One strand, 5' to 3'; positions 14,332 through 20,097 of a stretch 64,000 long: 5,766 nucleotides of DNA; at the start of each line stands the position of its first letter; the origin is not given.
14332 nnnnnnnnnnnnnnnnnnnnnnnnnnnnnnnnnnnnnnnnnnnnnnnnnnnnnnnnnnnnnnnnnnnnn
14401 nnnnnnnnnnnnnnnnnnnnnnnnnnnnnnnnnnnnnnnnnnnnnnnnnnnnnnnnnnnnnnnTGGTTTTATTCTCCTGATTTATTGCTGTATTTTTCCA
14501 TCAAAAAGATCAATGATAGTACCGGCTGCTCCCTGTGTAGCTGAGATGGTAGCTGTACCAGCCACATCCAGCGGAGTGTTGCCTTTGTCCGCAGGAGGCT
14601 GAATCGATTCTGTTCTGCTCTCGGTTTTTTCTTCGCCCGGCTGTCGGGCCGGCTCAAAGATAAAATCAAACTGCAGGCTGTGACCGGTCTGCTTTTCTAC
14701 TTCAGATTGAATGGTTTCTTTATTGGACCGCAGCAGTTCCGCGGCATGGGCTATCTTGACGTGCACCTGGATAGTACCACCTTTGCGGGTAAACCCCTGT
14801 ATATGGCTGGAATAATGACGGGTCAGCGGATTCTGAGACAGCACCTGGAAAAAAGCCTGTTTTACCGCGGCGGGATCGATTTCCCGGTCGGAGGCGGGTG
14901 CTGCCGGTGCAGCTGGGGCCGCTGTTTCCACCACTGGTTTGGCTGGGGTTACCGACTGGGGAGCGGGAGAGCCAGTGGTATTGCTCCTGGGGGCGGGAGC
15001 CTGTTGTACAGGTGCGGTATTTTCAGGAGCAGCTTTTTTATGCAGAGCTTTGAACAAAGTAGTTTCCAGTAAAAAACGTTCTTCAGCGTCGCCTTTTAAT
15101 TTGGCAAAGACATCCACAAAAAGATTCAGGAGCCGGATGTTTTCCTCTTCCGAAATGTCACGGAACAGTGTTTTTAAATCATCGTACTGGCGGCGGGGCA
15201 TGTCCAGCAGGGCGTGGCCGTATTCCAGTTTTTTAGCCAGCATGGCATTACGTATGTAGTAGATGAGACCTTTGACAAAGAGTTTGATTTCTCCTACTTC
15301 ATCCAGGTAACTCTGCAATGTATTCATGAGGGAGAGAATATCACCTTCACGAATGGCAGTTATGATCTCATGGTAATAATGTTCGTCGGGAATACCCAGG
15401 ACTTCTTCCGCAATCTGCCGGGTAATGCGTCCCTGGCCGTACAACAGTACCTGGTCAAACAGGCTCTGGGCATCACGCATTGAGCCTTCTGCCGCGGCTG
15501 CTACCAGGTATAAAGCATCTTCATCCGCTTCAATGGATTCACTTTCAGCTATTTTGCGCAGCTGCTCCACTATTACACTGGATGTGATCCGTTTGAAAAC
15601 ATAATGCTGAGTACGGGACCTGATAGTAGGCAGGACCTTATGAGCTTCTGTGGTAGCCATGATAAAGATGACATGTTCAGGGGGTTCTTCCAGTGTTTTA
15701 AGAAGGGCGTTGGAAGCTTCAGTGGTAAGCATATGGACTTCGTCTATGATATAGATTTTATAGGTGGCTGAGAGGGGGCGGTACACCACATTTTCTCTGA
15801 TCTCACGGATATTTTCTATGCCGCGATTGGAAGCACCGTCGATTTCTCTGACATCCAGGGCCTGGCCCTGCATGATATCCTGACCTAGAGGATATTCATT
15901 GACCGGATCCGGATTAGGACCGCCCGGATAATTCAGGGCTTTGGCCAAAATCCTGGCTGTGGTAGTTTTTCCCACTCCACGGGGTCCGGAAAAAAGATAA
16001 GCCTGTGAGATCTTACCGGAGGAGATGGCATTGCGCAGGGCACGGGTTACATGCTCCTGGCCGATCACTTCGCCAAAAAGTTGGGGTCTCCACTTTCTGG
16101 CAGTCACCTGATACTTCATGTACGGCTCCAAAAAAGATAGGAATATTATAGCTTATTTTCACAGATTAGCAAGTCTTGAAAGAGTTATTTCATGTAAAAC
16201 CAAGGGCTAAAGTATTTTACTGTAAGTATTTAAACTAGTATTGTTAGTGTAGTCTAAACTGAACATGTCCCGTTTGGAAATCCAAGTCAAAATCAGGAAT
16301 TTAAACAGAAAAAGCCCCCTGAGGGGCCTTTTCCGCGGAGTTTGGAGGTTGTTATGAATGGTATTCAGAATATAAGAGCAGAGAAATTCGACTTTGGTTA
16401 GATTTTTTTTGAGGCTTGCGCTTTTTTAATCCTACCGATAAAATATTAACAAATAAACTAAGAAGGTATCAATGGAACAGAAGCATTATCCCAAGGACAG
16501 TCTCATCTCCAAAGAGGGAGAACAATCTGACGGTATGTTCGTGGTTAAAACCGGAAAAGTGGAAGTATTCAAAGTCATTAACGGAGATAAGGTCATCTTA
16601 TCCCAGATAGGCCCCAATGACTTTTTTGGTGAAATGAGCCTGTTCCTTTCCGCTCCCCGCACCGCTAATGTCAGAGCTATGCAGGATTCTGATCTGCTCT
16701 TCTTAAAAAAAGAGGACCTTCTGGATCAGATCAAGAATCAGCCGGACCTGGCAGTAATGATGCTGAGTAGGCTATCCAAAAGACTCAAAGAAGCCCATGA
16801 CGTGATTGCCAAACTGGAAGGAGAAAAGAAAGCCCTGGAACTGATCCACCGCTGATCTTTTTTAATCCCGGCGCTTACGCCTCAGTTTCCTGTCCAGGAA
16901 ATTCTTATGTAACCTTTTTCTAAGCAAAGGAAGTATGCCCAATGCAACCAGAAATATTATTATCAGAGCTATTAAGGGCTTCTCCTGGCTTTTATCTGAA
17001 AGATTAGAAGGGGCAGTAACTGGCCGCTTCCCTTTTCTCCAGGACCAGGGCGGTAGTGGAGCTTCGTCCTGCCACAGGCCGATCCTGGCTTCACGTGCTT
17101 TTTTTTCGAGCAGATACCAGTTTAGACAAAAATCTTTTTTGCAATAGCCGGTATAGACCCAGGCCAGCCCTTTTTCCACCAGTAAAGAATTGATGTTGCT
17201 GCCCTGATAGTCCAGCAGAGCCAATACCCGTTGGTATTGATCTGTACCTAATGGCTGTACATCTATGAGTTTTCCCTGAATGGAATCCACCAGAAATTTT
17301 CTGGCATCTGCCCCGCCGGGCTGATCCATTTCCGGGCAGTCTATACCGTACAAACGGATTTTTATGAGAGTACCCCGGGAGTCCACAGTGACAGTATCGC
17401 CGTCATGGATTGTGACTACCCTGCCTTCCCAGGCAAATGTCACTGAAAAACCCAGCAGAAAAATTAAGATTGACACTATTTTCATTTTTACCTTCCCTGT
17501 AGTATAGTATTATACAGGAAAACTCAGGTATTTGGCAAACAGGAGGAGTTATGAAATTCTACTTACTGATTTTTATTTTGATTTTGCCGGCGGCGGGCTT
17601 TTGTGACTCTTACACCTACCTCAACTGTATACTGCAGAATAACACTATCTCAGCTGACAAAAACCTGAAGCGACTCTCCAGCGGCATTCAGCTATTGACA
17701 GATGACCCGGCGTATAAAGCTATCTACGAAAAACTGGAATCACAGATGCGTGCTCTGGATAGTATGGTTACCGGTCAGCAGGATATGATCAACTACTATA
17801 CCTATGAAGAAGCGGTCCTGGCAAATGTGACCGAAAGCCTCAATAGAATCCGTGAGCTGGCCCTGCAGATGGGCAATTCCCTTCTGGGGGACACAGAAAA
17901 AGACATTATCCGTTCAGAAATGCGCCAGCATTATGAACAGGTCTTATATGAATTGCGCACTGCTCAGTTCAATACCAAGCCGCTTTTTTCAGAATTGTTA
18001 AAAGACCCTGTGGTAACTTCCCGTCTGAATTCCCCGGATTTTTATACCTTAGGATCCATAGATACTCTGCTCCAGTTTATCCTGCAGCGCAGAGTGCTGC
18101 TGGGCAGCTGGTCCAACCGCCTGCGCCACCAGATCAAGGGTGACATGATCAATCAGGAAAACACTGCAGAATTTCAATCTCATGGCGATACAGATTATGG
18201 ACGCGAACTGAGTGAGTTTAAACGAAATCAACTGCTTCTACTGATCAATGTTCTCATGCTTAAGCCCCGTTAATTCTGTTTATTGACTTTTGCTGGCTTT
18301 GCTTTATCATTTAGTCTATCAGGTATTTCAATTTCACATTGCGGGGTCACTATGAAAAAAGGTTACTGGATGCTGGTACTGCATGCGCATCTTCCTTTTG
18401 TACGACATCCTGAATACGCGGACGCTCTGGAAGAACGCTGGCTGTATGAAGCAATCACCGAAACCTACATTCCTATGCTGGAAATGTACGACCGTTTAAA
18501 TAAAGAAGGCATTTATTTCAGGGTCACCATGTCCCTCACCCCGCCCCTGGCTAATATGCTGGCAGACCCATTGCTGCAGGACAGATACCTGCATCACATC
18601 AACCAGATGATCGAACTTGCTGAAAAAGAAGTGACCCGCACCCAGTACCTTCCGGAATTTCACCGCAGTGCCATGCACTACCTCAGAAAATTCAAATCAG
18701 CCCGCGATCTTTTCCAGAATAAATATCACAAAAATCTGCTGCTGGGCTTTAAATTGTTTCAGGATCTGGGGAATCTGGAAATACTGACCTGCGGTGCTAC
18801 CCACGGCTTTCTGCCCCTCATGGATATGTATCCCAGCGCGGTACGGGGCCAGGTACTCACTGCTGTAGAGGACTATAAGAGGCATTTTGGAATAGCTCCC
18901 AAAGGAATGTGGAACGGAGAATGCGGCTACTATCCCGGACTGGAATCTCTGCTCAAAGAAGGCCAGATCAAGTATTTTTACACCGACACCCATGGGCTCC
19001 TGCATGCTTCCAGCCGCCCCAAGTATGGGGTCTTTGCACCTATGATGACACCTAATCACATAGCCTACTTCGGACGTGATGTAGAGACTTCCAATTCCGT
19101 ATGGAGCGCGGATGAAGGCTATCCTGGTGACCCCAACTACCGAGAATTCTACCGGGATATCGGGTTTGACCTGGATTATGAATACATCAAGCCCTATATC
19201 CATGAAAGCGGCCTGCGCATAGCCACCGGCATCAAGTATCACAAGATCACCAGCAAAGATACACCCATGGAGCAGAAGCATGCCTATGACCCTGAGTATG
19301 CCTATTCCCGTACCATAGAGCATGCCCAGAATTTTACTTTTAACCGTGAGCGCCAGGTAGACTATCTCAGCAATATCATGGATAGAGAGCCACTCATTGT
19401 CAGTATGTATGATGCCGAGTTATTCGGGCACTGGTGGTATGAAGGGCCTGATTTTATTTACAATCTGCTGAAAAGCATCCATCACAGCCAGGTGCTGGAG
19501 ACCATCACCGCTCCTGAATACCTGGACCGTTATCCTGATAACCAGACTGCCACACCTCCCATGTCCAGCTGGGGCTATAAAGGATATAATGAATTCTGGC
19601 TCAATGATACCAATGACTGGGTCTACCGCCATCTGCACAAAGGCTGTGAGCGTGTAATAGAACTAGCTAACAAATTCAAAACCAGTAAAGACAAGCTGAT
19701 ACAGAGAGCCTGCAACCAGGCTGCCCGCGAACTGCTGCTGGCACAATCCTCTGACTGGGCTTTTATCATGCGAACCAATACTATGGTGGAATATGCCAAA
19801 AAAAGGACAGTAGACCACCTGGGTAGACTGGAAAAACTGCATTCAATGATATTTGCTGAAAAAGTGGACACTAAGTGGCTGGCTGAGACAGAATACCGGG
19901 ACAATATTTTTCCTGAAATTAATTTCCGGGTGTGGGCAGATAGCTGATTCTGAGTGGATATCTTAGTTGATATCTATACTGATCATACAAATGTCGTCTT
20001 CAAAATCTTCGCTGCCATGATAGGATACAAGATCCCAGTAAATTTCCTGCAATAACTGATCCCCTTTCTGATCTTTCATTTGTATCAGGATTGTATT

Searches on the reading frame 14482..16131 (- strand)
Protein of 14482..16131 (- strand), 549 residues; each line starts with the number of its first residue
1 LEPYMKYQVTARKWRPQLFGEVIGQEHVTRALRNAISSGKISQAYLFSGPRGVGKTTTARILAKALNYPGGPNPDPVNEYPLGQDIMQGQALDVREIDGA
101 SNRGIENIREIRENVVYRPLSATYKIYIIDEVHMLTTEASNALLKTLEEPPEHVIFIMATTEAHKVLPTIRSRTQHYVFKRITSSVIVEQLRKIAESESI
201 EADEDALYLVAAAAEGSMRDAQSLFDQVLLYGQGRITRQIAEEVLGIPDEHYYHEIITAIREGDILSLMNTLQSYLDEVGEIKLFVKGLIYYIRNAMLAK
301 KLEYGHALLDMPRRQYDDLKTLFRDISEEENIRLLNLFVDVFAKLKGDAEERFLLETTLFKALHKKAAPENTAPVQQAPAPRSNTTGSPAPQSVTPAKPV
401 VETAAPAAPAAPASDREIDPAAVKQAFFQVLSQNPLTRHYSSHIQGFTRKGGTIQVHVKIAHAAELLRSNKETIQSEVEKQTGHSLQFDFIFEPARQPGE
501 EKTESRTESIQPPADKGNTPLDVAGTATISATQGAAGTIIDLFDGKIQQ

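Call 53: search_protein_families(library=pfam, proteins=[window:14482-16131:-], max_evalue=0.00001)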
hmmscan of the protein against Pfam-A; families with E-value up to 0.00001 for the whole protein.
window:14482-16131:- (549 aa): 6 families
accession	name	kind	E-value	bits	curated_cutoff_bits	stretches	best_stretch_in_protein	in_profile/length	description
PF13177.12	DNA_pol3_delta2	-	5.8e-41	140.6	27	1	24-182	1-160/161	DNA polymerase III, delta subunit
PF22608.2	DNAX_ATPase_lid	-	1.5e-16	60.4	27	1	187-234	2-49/49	DNA polymerase III clamp loader subunit, ATPase lid domain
PF00004.35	AAA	-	4e-13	50.4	21.2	1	46-179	2-128/131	ATPase family associated with various cellular activities (AAA)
PF05496.18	RuvB_N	-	1e-07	32.3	27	0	15-67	2-58/159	Holliday junction DNA helicase RuvB P-loop domain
PF07728.20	AAA_5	-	4.5e-07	30.4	22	1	46-153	3-96/139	AAA domain (dynein-related subfamily)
PF12169.13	DNA_pol3_gamma3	-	2.4e-06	27.8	24.4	1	237-376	2-141/143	DNA polymerase III subunits gamma and tau domain III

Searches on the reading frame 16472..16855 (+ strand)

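Call 53: search_protein_families(library=pfam, proteins=[window:16472-16855:+], max_evalue=0.00001)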
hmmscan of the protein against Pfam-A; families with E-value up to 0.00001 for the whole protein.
window:16472-16855:+ (127 aa): 1 family
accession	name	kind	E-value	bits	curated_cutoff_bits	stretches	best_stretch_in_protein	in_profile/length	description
PF00027.35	cNMP_binding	-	8.5e-24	83.8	27.5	1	4-89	2-88/89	Cyclic nucleotide-binding domain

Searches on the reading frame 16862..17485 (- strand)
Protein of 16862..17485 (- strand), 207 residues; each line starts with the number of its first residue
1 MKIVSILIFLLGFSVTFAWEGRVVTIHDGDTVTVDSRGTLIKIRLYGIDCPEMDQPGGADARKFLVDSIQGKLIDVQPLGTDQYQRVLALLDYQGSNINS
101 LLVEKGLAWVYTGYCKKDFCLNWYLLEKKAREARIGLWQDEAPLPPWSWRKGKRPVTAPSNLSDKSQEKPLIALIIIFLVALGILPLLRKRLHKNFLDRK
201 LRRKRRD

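Call 53: search_protein_families(library=pfam, proteins=[window:16862-17485:-], max_evalue=0.00001)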
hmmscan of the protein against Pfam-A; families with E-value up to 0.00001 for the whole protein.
window:16862-17485:- (207 aa): 1 family
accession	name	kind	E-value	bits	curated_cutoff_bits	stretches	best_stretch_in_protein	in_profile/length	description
PF00565.23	SNase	-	1.3e-18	67.8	21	1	42-140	1-107/107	Staphylococcal nuclease homologue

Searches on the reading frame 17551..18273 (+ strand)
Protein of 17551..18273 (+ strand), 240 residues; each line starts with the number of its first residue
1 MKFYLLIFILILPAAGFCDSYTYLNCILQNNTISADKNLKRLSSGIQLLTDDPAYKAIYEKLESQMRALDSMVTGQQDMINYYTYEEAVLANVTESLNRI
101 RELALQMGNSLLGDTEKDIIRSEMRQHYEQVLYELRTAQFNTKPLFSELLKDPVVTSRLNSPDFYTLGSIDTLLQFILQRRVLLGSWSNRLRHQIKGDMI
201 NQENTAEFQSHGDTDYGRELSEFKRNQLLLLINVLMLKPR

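Call 53: search_protein_families(library=pfam, proteins=[window:17551-18273:+], max_evalue=0.00001)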
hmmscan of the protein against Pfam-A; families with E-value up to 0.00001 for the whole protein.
window:17551-18273:+ (240 aa): 1 family
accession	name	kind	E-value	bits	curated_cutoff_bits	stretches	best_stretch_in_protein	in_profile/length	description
PF00669.25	Flagellin_N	-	5.9e-15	56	26.6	1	28-148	14-136/139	Bacterial flagellin N-terminal helical region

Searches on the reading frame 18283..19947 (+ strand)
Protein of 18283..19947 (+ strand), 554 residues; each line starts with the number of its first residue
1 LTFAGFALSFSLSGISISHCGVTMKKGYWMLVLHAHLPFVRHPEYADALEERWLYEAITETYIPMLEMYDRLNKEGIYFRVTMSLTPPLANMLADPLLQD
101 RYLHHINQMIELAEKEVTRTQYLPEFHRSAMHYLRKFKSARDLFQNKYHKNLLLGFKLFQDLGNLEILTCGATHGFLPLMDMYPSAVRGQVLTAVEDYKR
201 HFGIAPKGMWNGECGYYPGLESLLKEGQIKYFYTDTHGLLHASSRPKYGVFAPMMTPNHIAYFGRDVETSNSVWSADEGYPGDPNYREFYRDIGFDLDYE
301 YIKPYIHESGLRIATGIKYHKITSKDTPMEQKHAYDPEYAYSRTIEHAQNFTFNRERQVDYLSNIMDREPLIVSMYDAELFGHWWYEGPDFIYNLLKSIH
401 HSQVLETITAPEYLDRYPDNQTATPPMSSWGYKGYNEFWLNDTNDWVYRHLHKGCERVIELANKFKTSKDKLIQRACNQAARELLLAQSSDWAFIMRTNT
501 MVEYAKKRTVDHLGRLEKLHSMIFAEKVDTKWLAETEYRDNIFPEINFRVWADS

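Call 54: search_protein_families(library=pfam, proteins=[window:18283-19947:+], max_evalue=0.00001)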
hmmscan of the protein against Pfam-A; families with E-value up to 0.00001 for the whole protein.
window:18283-19947:+ (554 aa): 2 families
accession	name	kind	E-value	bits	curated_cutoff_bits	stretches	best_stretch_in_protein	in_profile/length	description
PF09210.16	BE_C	-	5.6e-38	129.8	25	1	450-551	1-101/101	1,4-alpha-glucan branching enzyme, C-terminal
PF03065.20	Glyco_hydro_57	-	4.3e-37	128.4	21.2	1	31-335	2-256/291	Glycosyl hydrolase family 57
